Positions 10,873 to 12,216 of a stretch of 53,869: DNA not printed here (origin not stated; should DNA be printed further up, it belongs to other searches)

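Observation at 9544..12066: LicD + IspD-like cytidylyltransferase + D-2-hydroxyacid dehydrogenase: candidate pathway for an unusual CDP-activated phospho-substituent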

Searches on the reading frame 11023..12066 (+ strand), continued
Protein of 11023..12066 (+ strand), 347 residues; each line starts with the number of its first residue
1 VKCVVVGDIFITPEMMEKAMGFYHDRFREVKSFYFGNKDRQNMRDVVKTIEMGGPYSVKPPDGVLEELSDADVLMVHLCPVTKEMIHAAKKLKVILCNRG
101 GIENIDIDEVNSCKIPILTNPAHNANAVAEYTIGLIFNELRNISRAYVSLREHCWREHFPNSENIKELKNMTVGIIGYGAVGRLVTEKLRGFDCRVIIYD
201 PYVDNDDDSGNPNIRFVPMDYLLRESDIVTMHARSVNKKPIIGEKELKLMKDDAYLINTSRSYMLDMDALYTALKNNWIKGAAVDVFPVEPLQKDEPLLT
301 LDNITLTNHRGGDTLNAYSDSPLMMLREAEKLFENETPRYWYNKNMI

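Call 54: search_protein_families(library=ncbifam, proteins=[L001:9241-9996:+, L028:9023-9850:+, L041:9056-9874:+, L052:6454-7995:+, L052:5658-6431:+, L052:5192-5644:+, L041:9879-10658:+, L008:5481-7004:+, L052:7992-9008:+, L028:7989-9032:+], max_evalue=0.00001)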
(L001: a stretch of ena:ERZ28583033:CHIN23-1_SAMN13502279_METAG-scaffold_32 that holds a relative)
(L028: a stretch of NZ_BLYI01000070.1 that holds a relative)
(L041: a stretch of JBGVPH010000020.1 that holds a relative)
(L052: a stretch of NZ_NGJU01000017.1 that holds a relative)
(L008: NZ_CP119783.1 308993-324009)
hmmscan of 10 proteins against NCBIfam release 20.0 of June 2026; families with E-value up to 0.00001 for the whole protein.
L001:9241-9996:+ (251 aa): 13 families
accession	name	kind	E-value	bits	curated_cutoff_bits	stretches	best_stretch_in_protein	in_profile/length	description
TIGR00760.1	araD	equivalog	1.6e-31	109.3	389.1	1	1-220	1-218/228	L-ribulose-5-phosphate 4-epimerase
NF009003.0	PRK12348.1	subfamily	4.4e-31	108.3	331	1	3-219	2-216/228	L-ribulose-5-phosphate 4-epimerase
NF006047.0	PRK08193.1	subfamily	1.3e-30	106.7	257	1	1-219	1-219/231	L-ribulose-5-phosphate 4-epimerase AraD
NF009002.0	PRK12347.1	subfamily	4.5e-28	98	386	1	1-219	1-220/231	L-ribulose-5-phosphate 4-epimerase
NF009691.0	PRK13213.1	equivalog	1.6e-24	86.7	489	1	1-197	1-199/231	L-ribulose-5-phosphate 4-epimerase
NF009625.0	PRK13145.1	equivalog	1.7e-22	80.1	369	1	3-219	6-222/235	L-ribulose-5-phosphate 4-epimerase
NF005123.0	PRK06557.1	subfamily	1.9e-17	63.7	251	1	1-200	8-197/223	L-ribulose-5-phosphate 4-epimerase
NF004855.0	PRK06208.1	subfamily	3.3e-11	43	255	1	6-190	44-219/274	class II aldolase/adducin family protein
NF005302.0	PRK06833.1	equivalog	4.6e-09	36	264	1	2-130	3-129/214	L-fuculose-phosphate aldolase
NF005186.0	PRK06661.1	equivalog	3e-08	33.7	339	1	4-207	5-198/235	hypothetical protein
NF043034.1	OxoTetrPhDc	equivalog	4e-08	33.3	250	1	4-192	4-182/205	3-oxo-tetronate 4-phosphate decarboxylase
NF006208.0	PRK08333.1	equivalog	1.2e-06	28.4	267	1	2-198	2-182/189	aldolase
NF004527.0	PRK05874.1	equivalog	5.3e-06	26.1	308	1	29-200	31-191/218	L-fuculose-phosphate aldolase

L028:9023-9850:+ (275 aa): 7 families
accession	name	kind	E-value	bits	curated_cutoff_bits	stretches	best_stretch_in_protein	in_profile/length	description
NF002963.0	PRK03634.1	equivalog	8.4e-95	316.9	170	1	2-272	3-272/274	rhamnulose-1-phosphate aldolase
TIGR02624.1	rhamnu_1P_ald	equivalog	5.7e-94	314.4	400.95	1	2-272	3-270/270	rhamnulose-1-phosphate aldolase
NF005984.0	PRK08087.1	subfamily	1.3e-08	34.9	264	1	173-244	117-188/215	L-fuculose-phosphate aldolase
NF006208.0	PRK08333.1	equivalog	7e-08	32.3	267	1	113-236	69-179/189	aldolase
TIGR01086.1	fucA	equivalog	1.3e-07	31.6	400.25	1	175-245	118-188/214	L-fuculose-phosphate aldolase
NF006413.0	PRK08660.1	equivalog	3e-07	30.5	203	1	132-239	79-176/184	aldolase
NF043034.1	OxoTetrPhDc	equivalog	8.2e-06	25.7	250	1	110-238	67-186/205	3-oxo-tetronate 4-phosphate decarboxylase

L041:9056-9874:+ (272 aa): 8 families
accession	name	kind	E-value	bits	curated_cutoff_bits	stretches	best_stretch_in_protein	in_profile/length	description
NF002963.0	PRK03634.1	equivalog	2.8e-83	279.2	170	1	14-270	9-268/274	rhamnulose-1-phosphate aldolase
TIGR02624.1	rhamnu_1P_ald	equivalog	9.8e-45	153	400.95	1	20-268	15-264/270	rhamnulose-1-phosphate aldolase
NF043034.1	OxoTetrPhDc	equivalog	7.3e-11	42.2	250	1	115-261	69-204/205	3-oxo-tetronate 4-phosphate decarboxylase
NF006208.0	PRK08333.1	equivalog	2.6e-10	40.2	267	1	70-240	33-180/189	aldolase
NF040649.1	FucA_Meth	equivalog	8.9e-09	35.5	250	1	102-238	50-171/179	L-fuculose phosphate aldolase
NF053831.1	RU1PAldHalo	equivalog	1.3e-07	31.3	300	1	114-265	66-203/208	ribulose-1-phosphate aldolase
NF005302.0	PRK06833.1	equivalog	2.3e-07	30.5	264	1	114-266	71-208/214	L-fuculose-phosphate aldolase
NF006413.0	PRK08660.1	equivalog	9.5e-07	28.8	203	1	118-239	68-173/184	aldolase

L052:6454-7995:+ (513 aa): 12 families
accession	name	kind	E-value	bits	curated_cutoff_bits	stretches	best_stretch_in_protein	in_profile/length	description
TIGR01312.1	XylB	equivalog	2.4e-78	263.8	380.25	1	6-488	1-480/481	xylulokinase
NF008187.0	PRK10939.1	equivalog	7.8e-49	166.7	528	2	2-267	3-268/521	autoinducer-2 kinase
TIGR01311.1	glycerol_kin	equivalog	1.5e-47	162.1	590.35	1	4-481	2-483/496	glycerol kinase GlpK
NF011601.0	PRK15027.1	equivalog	2.3e-47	161.5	912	1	6-494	3-482/484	xylulokinase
TIGR01314.1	gntK_FGGY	equivalog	2.4e-46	158.3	648.55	1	4-491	1-493/505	gluconokinase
NF000756.0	PRK00047.1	subfamily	2.9e-42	144.6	498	1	2-475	4-479/502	glycerol kinase GlpK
NF003154.0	PRK04123.1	equivalog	9.9e-34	117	428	1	143-489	168-535/554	ribulokinase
TIGR01315.1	5C_CHO_kinase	subfamily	1.7e-31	109.5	408.7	1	5-488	2-534/541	FGGY family pentulose kinase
TIGR02628.1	fuculo_kin_coli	equivalog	1.6e-25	90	470.9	1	47-469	47-464/465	L-fuculokinase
TIGR01234.1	L-ribulokinase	equivalog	7.8e-24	84.3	583.25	1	217-488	244-527/536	ribulokinase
TIGR02627.1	rhamnulo_kin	equivalog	1.5e-20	73.2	527.95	1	46-281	39-269/454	rhamnulokinase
NF007925.0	PRK10640.1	equivalog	4.4e-18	65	639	1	57-286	58-280/489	rhamnulokinase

L052:5658-6431:+ (257 aa): 9 families
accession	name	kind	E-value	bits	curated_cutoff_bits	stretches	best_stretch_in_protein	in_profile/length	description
NF010569.0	PRK13962.1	equivalog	7.9e-59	199.4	883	1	3-249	395-640/645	bifunctional phosphoglycerate kinase/triosephosphate isomerase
NF000722.0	PRK00042.2-1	equivalog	5.7e-57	192.9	293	1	25-254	21-249/256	triose-phosphate isomerase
NF012036.0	PRK15492.1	equivalog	6.8e-45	153.5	509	1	38-255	39-260/261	triosephosphate isomerase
NF011497.0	PRK14905.1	equivalog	1.4e-44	152.9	485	1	48-252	54-258/357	triosephosphate isomerase/PTS system glucose/sucrose-specific transporter subunit IIB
NF011163.0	PRK14565.1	equivalog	1.9e-37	129.2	298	1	36-256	33-237/240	triosephosphate isomerase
NF000728.0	PRK00042.3-2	equivalog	1e-34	120.1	255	1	38-250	32-226/231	triose-phosphate isomerase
TIGR00419.1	tim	equivalog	1.2e-33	116.8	130.6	1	49-237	42-221/228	triose-phosphate isomerase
NF000729.0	PRK00042.3-3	equivalog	6e-24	85.2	309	1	61-250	53-231/234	triose-phosphate isomerase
NF003302.0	PRK04302.1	subfamily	9.3e-09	35.3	132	1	6-135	3-126/223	triose-phosphate isomerase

L052:5192-5644:+ (150 aa): 12 families
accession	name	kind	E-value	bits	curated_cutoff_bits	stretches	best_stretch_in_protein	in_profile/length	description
NF004051.0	PRK05571.1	subfamily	1.8e-51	173.8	135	1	1-144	2-146/149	ribose-5-phosphate isomerase B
TIGR00689.1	rpiB_lacA_lacB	subfamily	8.9e-44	148.9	88.3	1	3-145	1-144/145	RpiB/LacA/LacB family sugar-phosphate isomerase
TIGR01120.1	rpiB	equivalog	3e-42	143.9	138.65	1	2-143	1-142/143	ribose 5-phosphate isomerase B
TIGR02133.1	RPI_actino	equivalog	2.1e-41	141.3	168.2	1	1-145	1-147/148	ribose-5-phosphate isomerase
NF051858.1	EryPhIsonDerIRhiz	equivalog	1.4e-39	135.6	240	1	1-134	1-137/150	D-erythrulose-4-phosphate isomerase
NF006381.0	PRK08622.1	equivalog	1.7e-30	106.1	234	1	1-140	1-141/171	galactose-6-phosphate isomerase subunit LacB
NF006380.0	PRK08621.1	equivalog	1.3e-26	93.7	164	1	1-130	1-128/142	galactose-6-phosphate isomerase subunit LacA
TIGR01119.1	lacB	equivalog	1.1e-22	80.5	312.55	1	1-141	1-142/171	galactose-6-phosphate isomerase subunit LacB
NF009258.0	PRK12615.1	equivalog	1e-21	77.5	325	1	1-141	1-142/171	galactose-6-phosphate isomerase subunit LacB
TIGR01118.1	lacA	equivalog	3.2e-20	72.7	181.1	1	1-129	1-127/141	galactose-6-phosphate isomerase subunit LacA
NF009257.0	PRK12613.1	equivalog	6.9e-19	68.4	243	1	1-128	1-125/141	galactose-6-phosphate isomerase subunit LacA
NF006753.0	PRK09273.1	equivalog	4.2e-09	36.1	137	1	13-94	17-100/211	hypothetical protein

L041:9879-10658:+ (259 aa): 1 family
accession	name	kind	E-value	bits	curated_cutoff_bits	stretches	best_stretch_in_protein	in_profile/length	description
NF006989.0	PRK09454.1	equivalog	9.1e-10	38.3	264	1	26-258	11-246/251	glycerophosphodiester phosphodiesterase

L008:5481-7004:+ (507 aa): 10 families
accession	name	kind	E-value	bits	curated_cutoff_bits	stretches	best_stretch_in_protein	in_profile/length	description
TIGR01312.1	XylB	equivalog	2.4e-70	237.4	380.25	1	11-483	1-476/481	xylulokinase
NF008187.0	PRK10939.1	equivalog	7.8e-55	186.5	528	1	9-486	5-499/521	autoinducer-2 kinase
TIGR01314.1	gntK_FGGY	equivalog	1.4e-51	175.6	648.55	1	10-492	2-495/505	gluconokinase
NF011601.0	PRK15027.1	equivalog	3.2e-35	121.5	912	1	10-483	2-472/484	xylulokinase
TIGR02628.1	fuculo_kin_coli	equivalog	5e-28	98.3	470.9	2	10-267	3-262/465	L-fuculokinase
NF003154.0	PRK04123.1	equivalog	9.9e-27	93.9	428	1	146-493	168-540/554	ribulokinase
TIGR01315.1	5C_CHO_kinase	subfamily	5.8e-24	84.7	408.7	2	10-251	2-263/541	FGGY family pentulose kinase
TIGR01311.1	glycerol_kin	equivalog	5.5e-22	77.7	590.35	2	333-475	330-479/496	glycerol kinase GlpK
TIGR01234.1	L-ribulokinase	equivalog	1.2e-19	70.6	583.25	1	211-492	238-532/536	ribulokinase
NF000756.0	PRK00047.1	subfamily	3e-18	65.4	498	1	356-477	358-482/502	glycerol kinase GlpK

L052:7992-9008:+ (338 aa): 21 families
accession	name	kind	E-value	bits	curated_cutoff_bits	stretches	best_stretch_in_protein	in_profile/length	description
TIGR01327.1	PGDH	equivalog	8.5e-61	206.3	454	1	69-316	38-285/525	phosphoglycerate dehydrogenase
NF008759.0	PRK11790.1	equivalog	1.1e-51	175.9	404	1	64-316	47-301/410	phosphoglycerate dehydrogenase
NF005069.0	PRK06487.1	equivalog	1.9e-49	168.4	448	1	67-316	44-295/320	2-hydroxyacid dehydrogenase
NF009714.1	PRK13243.1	equivalog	3.8e-49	167.8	455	1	78-316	53-297/332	glyoxylate reductase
NF006263.0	PRK08410.1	equivalog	5.2e-47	160.7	389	1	68-316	39-291/311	D-2-hydroxyacid dehydrogenase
NF005750.0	PRK07574.1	equivalog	1.1e-45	156.4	329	1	72-316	91-341/386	NAD-dependent formate dehydrogenase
NF005387.0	PRK06932.1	equivalog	2.1e-43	148.5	492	1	70-314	43-292/314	2-hydroxyacid dehydrogenase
NF011938.0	PRK15409.1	equivalog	4.3e-40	137.7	492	1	68-315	42-292/324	glyoxylate/hydroxypyruvate reductase GhrB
NF041369.1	Dhydh_Halo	equivalog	1.3e-34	119.9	400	1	93-315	56-278/305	D-2-hydroxyacid dehydrogenase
NF001309.0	PRK00257.1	equivalog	8.6e-34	117.1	434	1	167-315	112-261/379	4-phosphoerythronate dehydrogenase PdxB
NF000492.1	vanH_gen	exception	1.2e-33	116.5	540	1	96-289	70-255/312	D-lactate dehydrogenase VanH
NF006374.0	PRK08605.1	subfamily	4.7e-29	101.5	356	1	78-289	53-266/332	D-lactate dehydrogenase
NF000128.1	vanH-Sc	exception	9.6e-28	97.3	650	1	100-289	94-275/337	D-lactate dehydrogenase VanH-Sc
NF000371.1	vanH_Agroup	exception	2.1e-26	92.9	700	1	92-289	71-260/322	VanH-A/VanH-Pt family D-lactate dehydrogenase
NF000112.1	vanH-Amyco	exception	2.5e-26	92.8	625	1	101-289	104-284/348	VanH-AOV family D-lactate dehydrogenase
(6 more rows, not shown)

L028:7989-9032:+ (347 aa): 21 families
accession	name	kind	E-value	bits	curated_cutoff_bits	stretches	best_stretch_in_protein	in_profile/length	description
TIGR01327.1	PGDH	equivalog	3.2e-68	230.8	454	1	64-337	31-302/525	phosphoglycerate dehydrogenase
NF009714.1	PRK13243.1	equivalog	6.8e-57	193.3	455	1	53-343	25-316/332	glyoxylate reductase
NF005069.0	PRK06487.1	equivalog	1.5e-50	172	448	1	64-306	39-279/320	2-hydroxyacid dehydrogenase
NF008759.0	PRK11790.1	equivalog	3.8e-50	170.8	404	1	63-333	44-314/410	phosphoglycerate dehydrogenase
NF005750.0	PRK07574.1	equivalog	2e-43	148.9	329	1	63-333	80-354/386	NAD-dependent formate dehydrogenase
NF006263.0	PRK08410.1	equivalog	1.8e-40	139.3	389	1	65-304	34-272/311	D-2-hydroxyacid dehydrogenase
NF000492.1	vanH_gen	exception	1.9e-40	138.9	540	1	94-293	66-255/312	D-lactate dehydrogenase VanH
NF011938.0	PRK15409.1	equivalog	9.7e-40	136.5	492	1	67-330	39-304/324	glyoxylate/hydroxypyruvate reductase GhrB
NF005387.0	PRK06932.1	equivalog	7.5e-38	130.3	492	1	65-303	36-273/314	2-hydroxyacid dehydrogenase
NF041369.1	Dhydh_Halo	equivalog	1.1e-34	120.1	400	1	93-335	54-293/305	D-2-hydroxyacid dehydrogenase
NF000004.1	vanH-D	exception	5.2e-33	114.5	550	1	91-291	69-259/323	D-lactate dehydrogenase VanH-D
NF000371.1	vanH_Agroup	exception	9.7e-33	113.7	700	1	91-291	68-258/322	VanH-A/VanH-Pt family D-lactate dehydrogenase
NF000112.1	vanH-Amyco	exception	5.4e-31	108.1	625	1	95-291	96-282/348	VanH-AOV family D-lactate dehydrogenase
NF001309.0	PRK00257.1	equivalog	1.8e-30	106.2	434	2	170-319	113-261/379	4-phosphoerythronate dehydrogenase PdxB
NF000128.1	vanH-Sc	exception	4.2e-30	105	650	1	94-291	86-273/337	D-lactate dehydrogenase VanH-Sc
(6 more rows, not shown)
